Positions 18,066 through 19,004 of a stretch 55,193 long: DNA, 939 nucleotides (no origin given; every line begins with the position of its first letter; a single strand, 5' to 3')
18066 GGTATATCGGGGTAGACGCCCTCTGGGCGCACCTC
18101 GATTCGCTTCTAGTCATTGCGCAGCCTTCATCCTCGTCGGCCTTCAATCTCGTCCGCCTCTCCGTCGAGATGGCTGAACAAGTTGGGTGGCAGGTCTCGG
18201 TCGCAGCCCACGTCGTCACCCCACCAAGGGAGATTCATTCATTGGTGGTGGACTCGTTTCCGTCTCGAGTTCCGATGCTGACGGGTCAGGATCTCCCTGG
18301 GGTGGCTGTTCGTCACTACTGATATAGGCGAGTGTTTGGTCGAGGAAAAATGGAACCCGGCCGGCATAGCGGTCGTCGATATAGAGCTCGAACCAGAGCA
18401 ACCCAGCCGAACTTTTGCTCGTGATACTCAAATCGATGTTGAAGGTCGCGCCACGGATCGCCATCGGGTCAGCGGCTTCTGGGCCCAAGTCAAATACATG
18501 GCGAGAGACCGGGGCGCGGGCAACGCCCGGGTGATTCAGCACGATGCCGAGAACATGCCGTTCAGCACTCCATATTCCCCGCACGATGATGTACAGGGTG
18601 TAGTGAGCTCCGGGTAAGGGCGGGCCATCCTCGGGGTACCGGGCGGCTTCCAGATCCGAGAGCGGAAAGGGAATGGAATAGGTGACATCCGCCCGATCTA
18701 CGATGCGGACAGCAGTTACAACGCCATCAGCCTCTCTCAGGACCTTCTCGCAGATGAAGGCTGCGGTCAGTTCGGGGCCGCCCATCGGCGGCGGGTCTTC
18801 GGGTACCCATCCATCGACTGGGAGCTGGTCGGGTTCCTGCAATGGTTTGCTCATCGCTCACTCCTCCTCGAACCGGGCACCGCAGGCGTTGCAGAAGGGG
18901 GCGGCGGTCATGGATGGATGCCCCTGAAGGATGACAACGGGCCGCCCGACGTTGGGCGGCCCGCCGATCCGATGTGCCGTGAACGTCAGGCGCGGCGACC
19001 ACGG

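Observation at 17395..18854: Antisense-embedded gene triad with overlapping start codons: candidate novel toxin/immunity or abortive-infection unit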

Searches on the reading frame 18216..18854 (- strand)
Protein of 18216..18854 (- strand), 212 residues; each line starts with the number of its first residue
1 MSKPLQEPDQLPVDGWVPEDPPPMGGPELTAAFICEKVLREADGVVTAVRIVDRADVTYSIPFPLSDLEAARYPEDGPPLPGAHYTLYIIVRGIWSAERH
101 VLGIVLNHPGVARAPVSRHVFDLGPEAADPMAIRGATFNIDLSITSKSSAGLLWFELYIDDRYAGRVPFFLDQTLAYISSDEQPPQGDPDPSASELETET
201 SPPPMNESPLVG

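Call 5: search_protein_families(library=pfam, proteins=[window:18216-18854:-], max_evalue=0.1)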
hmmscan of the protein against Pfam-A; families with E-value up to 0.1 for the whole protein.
window:18216-18854:- (212 aa): 0 families

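Call 6: search_protein_families(library=phrogs, proteins=[window:18216-18854:-], max_evalue=0.1)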
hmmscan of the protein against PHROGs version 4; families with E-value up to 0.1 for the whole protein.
window:18216-18854:- (212 aa): 0 families

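Call 10: find_homologous_proteins(query=window:18216-18854:-, max_evalue=0.01)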
Query window:18216-18854:- (212 aa): 1 proteins with E <= 0.01 among 300 candidates.
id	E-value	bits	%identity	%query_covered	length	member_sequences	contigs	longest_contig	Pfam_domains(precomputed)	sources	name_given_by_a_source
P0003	4.3e-138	476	100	100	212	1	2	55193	-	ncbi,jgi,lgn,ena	-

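Call 14: search_protein_families(library=padloc, proteins=[window:18216-18854:-], max_evalue=1)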
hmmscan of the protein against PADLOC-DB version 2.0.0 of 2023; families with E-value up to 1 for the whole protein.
window:18216-18854:- (212 aa): 0 families

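Call 15: search_protein_families(library=ncbifam, proteins=[window:18216-18854:-], max_evalue=1)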
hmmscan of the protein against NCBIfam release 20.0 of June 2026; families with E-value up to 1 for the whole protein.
window:18216-18854:- (212 aa): 0 families

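Call 16: search_dna_similar(query=window:18216-18854:-, collection=phages, mode=protein, max_evalue=1, max_rows=15)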
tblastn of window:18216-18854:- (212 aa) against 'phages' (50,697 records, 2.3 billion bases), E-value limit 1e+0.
No match.

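Call 22: find_related_loci(query=window:18216-18854:-, collection=viral_contigs, flank=6000)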
Query window:18216-18854:- (212 aa) in viral_contigs; peptide patterns used: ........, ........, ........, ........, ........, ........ (x = any residue, [..] = any of these).
21 stretches matched a pattern, but none encodes a relative of the query by tblastn (E <= 1e-3).

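Call 30: search_solved_structures(query=window:18219-18854:-, max_evalue=10)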
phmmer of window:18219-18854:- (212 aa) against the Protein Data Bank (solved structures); distinct sequences matched with E-value up to 10: 0.

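Call 37: search_dna_similar(query=window:18219-18854:-, collection=plasmids, mode=protein, max_evalue=1, max_rows=10)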
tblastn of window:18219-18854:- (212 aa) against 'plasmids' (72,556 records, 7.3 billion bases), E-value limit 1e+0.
No match.

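Call 47: search_protein_representatives(protein=window:18219-18854:-)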
Query: 212 residues. Proteins with E-value up to 0.001 (for the whole library): 260; up to 1e-10: 5; up to 1e-30: 2. The best 150 are listed.
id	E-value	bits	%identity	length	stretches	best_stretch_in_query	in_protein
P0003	1.4e-138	476.2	100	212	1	1-212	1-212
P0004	1.1e-35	139.8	42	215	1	14-204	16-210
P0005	1.2e-20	90.5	34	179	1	4-170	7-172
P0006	1.6e-12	64.0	30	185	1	6-177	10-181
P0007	3.0e-11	59.8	34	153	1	23-171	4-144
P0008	2.5e-10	56.8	33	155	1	22-174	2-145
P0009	1.7e-09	54.1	34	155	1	24-171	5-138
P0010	1.8e-09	54.0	36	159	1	20-185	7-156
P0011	2.1e-09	53.8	37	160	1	26-184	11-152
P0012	4.3e-09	52.8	34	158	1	26-171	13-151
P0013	5.9e-09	52.3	32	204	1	22-205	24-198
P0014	2.2e-08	50.4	34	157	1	21-169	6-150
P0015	2.3e-08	50.4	34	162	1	23-172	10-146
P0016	2.9e-08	50.1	38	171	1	25-169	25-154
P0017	3.0e-08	50.0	33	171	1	17-171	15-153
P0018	4.0e-08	49.6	32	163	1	25-202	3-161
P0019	6.5e-08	48.9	33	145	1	21-169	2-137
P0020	7.1e-08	48.8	40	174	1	6-170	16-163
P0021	8.3e-08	48.6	35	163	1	25-171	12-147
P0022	1.2e-07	48.1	32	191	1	13-171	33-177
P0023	1.2e-07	48.0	25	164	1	21-184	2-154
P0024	1.2e-07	48.0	35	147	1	25-171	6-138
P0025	1.4e-07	47.8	31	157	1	25-172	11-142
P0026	1.6e-07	47.6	31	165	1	19-174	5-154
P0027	1.7e-07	47.6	30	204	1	22-173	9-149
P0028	1.7e-07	47.5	28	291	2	26-172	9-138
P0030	2.3e-07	47.1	35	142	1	25-170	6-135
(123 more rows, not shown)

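Call 50: search_protein_families(library=pfam, alignment_id=A1, max_evalue=0.01)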
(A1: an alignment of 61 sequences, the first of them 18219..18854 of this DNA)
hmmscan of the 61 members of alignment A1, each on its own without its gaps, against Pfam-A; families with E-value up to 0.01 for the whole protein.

A. member 1, window:18219-18854:- (212 aa): 0 families

B. families by the number of members that match (of 61 scanned): 1 family
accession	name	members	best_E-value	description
PF22091.2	DUF6941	56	5.2e-15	Family of unknown function (DUF6941)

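Call 51: search_solved_structures(query=A1, max_evalue=1)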
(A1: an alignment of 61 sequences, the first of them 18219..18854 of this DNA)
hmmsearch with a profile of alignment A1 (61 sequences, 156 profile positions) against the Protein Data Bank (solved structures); distinct sequences matched with E-value up to 1: 11.
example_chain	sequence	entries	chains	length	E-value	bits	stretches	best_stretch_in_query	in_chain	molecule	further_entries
7jg2_E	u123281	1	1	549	0.13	15.3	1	88-148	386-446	Polymeric immunoglobulin receptor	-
8s80_A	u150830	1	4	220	0.51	13.4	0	73-141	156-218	S-layer protein sap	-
7ysg_P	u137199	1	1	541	0.65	13.1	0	93-141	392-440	Secretory component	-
5d4k_A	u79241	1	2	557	0.68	13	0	93-141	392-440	Polymeric immunoglobulin receptor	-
8sku_E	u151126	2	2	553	0.68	13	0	93-141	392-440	Secretory component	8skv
6kxs_P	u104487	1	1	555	0.68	13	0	93-141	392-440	Polymeric immunoglobulin receptor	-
2ocw_A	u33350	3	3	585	0.71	12.9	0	93-141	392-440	Polymeric-immunoglobulin receptor | Secretory component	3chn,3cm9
6ue7_C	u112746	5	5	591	0.73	12.9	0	93-141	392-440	Polymeric immunoglobulin receptor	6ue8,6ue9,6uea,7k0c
6lx3_P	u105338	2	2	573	0.77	12.8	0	93-141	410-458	Polymeric immunoglobulin receptor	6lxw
1q8m_A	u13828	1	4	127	0.81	12.7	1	81-127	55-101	triggering receptor expressed on myeloid cells 1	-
1smo_A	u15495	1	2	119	0.88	12.6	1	81-127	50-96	triggering receptor expressed on myeloid cells 1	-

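Call 53: find_encoding_contigs(protein=P0004, flank=8000, max_places=6)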
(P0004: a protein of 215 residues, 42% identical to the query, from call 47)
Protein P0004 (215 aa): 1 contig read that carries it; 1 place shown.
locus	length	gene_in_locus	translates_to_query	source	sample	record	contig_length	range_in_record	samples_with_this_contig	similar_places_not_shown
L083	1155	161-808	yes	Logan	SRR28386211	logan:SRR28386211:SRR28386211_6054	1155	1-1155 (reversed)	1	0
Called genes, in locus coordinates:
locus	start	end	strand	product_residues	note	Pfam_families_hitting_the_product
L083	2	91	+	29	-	?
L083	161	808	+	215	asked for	-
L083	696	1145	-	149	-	-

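Call 58: find_encoding_contigs(protein=P0005, flank=6000, max_places=5)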
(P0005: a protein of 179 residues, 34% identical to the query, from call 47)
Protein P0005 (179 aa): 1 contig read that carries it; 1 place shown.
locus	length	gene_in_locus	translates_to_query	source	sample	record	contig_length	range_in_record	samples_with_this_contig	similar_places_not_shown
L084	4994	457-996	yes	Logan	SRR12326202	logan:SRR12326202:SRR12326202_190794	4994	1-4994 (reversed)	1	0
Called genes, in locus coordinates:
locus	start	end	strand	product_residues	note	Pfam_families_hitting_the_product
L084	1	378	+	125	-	?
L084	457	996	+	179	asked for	-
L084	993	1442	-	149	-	-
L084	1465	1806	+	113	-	-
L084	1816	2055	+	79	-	-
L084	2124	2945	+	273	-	-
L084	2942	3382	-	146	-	PF04343:DUF488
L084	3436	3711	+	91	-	-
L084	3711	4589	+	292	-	PF22022:Phage_int_M (faint), PF00589:Phage_integrase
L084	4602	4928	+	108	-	PF00589:Phage_integrase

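Call 59: find_encoding_contigs(protein=P0006, flank=6000, max_places=5)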
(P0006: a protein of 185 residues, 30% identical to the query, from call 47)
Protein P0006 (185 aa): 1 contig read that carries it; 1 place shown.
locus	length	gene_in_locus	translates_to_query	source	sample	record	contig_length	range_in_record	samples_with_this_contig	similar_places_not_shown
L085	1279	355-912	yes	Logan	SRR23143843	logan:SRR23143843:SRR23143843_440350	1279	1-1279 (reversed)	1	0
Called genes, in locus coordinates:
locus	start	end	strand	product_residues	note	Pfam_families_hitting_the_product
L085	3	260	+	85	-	?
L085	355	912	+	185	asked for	-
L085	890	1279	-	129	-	?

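Call 62: find_encoding_contigs(protein=P0007, flank=5000, max_places=4)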
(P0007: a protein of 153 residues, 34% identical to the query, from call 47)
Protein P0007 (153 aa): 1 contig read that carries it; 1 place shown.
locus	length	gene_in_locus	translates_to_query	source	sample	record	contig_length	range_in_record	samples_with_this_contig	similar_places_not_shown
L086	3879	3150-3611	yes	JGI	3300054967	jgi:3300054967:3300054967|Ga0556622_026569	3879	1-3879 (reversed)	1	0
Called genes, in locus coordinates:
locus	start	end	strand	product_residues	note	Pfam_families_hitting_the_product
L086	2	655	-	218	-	?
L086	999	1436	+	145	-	PF07366:SnoaL, PF12680:SnoaL_2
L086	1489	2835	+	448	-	PF13506:Glyco_transf_21, PF00535:Glycos_transf_2, PF13641:Glyco_tranf_2_3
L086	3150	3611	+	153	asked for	PF22091:DUF6941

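Call 63: find_encoding_contigs(protein=P0013, flank=5000, max_places=4)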
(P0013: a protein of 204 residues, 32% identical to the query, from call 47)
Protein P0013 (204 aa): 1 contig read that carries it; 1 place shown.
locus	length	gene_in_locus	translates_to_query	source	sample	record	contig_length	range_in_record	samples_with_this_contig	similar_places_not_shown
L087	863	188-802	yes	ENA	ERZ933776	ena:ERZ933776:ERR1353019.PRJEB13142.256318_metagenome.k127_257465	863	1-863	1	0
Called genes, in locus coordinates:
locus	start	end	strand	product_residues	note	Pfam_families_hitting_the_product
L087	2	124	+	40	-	?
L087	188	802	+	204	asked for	-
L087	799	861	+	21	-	?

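Call 64: find_encoding_contigs(protein=P0010, flank=5000, max_places=4)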
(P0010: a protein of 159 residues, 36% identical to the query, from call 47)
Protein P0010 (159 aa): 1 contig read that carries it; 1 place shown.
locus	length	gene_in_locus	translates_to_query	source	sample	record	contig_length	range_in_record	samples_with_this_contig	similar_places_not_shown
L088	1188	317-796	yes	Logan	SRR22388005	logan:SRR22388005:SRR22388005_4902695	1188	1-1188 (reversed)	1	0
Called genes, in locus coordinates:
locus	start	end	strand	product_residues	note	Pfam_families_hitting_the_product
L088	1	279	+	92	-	?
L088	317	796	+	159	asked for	PF22091:DUF6941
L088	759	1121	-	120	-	-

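Call 73: find_related_loci(query=A3, collection=metagenome_contigs, flank=6000)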
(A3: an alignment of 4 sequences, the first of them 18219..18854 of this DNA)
Query A3 (212 aa) in metagenome_contigs; peptide patterns used: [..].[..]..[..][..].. (x = any residue, [..] = any of these).
131 stretches matched a pattern, but none encodes a relative of the query by tblastn (E <= 1e-3).

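Call 74: find_related_loci(query=A3, collection=viral_contigs, flank=6000)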
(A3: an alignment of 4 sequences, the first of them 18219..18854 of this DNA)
Query A3 (212 aa) in viral_contigs; peptide patterns used: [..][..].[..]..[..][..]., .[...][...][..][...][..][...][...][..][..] (x = any residue, [..] = any of these).
125 stretches matched a pattern, but none encodes a relative of the query by tblastn (E <= 1e-3).

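Call 75: list_cluster_members(proteins=[P0008, P0009, P0011, P0012, P0014, P0015, P0016, P0017, P0018, P0020])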
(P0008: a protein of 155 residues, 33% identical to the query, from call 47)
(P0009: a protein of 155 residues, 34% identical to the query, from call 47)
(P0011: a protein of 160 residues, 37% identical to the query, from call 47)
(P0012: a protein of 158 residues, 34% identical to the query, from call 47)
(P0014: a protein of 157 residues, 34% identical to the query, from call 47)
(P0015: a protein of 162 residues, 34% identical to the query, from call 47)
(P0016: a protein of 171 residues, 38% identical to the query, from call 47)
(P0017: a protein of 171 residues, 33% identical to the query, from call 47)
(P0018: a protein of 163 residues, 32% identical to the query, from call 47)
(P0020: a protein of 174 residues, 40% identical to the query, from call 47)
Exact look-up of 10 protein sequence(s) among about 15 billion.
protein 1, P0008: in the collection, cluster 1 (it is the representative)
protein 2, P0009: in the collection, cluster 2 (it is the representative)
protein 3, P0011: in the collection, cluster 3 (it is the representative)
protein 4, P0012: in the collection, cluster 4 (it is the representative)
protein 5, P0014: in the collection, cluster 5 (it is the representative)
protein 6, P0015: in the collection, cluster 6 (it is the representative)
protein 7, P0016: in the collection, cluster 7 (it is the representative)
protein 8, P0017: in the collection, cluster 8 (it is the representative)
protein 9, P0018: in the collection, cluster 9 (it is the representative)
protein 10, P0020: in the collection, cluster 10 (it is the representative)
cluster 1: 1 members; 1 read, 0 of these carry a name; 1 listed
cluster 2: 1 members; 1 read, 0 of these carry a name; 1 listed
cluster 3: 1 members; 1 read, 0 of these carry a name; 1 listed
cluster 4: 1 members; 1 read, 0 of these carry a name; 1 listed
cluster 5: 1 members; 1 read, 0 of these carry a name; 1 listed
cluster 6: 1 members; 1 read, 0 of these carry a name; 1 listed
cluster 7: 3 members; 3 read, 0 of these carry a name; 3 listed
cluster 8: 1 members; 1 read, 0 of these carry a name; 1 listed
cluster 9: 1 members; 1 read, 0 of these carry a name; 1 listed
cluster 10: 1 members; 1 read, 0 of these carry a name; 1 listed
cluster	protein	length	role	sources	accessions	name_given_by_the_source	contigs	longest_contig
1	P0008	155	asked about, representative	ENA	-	-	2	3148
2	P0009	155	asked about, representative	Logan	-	-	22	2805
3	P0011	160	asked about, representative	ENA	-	-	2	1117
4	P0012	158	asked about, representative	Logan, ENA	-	-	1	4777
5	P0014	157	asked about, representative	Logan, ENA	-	-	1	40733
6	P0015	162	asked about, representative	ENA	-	-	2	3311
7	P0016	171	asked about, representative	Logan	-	-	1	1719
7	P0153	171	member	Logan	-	-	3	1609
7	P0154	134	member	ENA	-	-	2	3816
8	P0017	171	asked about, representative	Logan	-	-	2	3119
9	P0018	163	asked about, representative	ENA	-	-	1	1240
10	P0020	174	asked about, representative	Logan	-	-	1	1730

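Call 76: find_encoding_contigs(protein=P0014, flank=8000, max_places=3)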
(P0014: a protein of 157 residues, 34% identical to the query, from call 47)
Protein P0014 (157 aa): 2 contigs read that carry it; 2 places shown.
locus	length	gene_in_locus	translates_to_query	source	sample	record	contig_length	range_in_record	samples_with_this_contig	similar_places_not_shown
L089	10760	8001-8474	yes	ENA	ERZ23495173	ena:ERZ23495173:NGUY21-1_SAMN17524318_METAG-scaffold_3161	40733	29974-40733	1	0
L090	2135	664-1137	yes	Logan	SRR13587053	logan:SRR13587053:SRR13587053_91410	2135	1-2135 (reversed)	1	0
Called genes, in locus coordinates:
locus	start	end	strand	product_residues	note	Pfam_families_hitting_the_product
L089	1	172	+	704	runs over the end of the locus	PF01970:TctA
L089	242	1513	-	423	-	PF03401:TctC (weak)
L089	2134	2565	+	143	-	PF00652:Ricin_B_lectin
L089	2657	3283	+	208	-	PF02592:Vut_1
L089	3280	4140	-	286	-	PF08379:Bact_transglu_N, PF01841:Transglut_core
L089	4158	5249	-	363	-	PF04909:Amidohydro_2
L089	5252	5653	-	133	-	-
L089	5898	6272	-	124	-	-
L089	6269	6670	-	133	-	-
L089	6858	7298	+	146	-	-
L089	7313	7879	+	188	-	PF08937:ThsB_TIR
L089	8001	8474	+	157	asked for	PF22091:DUF6941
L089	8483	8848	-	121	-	-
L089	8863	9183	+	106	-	-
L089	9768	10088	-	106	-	-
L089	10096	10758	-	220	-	?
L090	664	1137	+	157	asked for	PF22091:DUF6941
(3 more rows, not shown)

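Call 77: find_encoding_contigs(protein=P0012, flank=5000, max_places=3)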
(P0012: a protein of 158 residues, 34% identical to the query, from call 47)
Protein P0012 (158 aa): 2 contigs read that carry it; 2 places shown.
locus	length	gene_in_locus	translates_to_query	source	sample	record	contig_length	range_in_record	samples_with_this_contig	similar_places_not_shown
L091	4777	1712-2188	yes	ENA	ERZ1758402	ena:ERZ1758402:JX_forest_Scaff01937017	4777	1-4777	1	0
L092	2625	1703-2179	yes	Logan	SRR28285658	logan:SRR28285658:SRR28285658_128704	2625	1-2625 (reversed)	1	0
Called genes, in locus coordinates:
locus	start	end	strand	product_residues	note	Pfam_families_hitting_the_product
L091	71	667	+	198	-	-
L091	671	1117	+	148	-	-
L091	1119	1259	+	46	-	-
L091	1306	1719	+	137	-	-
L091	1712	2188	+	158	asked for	PF22091:DUF6941 (weak)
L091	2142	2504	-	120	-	-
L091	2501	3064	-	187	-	-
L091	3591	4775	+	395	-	?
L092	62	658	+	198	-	-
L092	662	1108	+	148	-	-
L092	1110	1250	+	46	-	-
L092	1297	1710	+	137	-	-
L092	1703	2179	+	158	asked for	PF22091:DUF6941 (weak)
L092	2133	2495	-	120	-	-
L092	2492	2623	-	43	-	?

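Call 84: search_protein_families(library=pfam, proteins=[L084:1465-1803:+, L089:8863-9180:+, L088:762-1121:-, L089:8486-8848:-, L084:996-1466:-, L084:2124-2942:+, L084:1-378:+, L089:6858-7295:+, L084:1816-2052:+, L089:9768-10085:-], max_evalue=0.1)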
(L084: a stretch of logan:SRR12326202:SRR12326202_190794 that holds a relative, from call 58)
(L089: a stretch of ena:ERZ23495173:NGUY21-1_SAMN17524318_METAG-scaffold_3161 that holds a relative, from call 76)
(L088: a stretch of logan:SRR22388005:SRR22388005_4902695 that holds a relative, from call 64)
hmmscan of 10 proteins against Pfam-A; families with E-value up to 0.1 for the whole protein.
L084:1465-1803:+ (113 aa): 0 families

L089:8863-9180:+ (106 aa): 0 families

L088:762-1121:- (120 aa): 0 families

L089:8486-8848:- (121 aa): 0 families

L084:996-1466:- (157 aa): 0 families

L084:2124-2942:+ (273 aa): 0 families

L084:1-378:+ (125 aa): 0 families

L089:6858-7295:+ (146 aa): 0 families

L084:1816-2052:+ (79 aa): 0 families

L089:9768-10085:- (105 aa): 0 families

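Call 89: search_protein_families(library=padloc, alignment_id=A1, max_evalue=0.01)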
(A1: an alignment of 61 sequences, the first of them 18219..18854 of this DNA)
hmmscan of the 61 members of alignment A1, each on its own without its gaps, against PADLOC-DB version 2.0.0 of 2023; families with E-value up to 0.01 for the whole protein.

A. member 1, window:18219-18854:- (212 aa): 0 families

B. families by the number of members that match (of 61 scanned): 0 families

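Call 90: search_protein_families(library=phrogs, alignment_id=A1, max_evalue=0.01)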
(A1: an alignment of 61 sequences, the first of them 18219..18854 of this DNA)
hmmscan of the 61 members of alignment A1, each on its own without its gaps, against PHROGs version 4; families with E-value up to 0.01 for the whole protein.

A. member 1, window:18219-18854:- (212 aa): 0 families

B. families by the number of members that match (of 61 scanned): 1 family
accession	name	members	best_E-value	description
phrog_23850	-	1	0.0082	-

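Call 91: list_cluster_members(proteins=[P0019, P0021, P0022, P0023, P0024, P0025, P0026, P0027, P0028, P0030])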
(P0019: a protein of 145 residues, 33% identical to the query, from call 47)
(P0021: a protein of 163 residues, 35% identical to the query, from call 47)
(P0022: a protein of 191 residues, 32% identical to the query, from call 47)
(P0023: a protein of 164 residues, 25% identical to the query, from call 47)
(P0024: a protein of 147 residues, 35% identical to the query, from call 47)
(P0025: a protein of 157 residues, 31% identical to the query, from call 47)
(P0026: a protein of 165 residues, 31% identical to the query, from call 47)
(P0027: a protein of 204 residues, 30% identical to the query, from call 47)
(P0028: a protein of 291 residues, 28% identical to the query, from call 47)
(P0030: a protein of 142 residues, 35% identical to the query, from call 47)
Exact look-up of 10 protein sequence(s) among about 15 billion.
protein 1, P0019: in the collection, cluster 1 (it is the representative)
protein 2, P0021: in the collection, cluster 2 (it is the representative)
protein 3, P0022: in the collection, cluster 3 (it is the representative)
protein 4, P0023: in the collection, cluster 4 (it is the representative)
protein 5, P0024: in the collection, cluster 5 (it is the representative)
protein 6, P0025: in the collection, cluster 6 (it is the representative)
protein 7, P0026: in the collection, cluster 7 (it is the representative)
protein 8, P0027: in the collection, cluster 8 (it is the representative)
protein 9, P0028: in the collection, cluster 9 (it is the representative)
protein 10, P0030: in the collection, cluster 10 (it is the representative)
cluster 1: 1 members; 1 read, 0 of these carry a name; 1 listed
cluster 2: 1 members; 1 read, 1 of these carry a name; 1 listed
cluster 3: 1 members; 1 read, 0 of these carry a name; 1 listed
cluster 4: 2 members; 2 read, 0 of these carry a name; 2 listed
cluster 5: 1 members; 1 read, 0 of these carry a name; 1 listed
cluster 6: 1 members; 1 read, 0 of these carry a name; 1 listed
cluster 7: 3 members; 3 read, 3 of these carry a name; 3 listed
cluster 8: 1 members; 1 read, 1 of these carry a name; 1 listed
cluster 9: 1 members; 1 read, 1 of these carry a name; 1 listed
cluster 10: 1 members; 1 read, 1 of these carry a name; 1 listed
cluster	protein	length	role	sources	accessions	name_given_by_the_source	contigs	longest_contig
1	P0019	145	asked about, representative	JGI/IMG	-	-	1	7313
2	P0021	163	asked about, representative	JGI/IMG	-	hypothetical protein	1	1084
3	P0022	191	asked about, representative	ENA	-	-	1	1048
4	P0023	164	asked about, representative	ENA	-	-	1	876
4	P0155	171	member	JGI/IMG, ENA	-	-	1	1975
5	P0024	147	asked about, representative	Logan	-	-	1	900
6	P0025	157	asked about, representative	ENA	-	-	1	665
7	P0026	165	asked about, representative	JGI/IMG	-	hypothetical protein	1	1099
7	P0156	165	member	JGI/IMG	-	hypothetical protein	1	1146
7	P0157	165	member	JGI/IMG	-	hypothetical protein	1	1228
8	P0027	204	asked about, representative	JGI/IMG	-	Family of unknown function (DUF6941)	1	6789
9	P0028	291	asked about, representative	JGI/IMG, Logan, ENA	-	hypothetical protein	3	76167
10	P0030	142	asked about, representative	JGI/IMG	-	hypothetical protein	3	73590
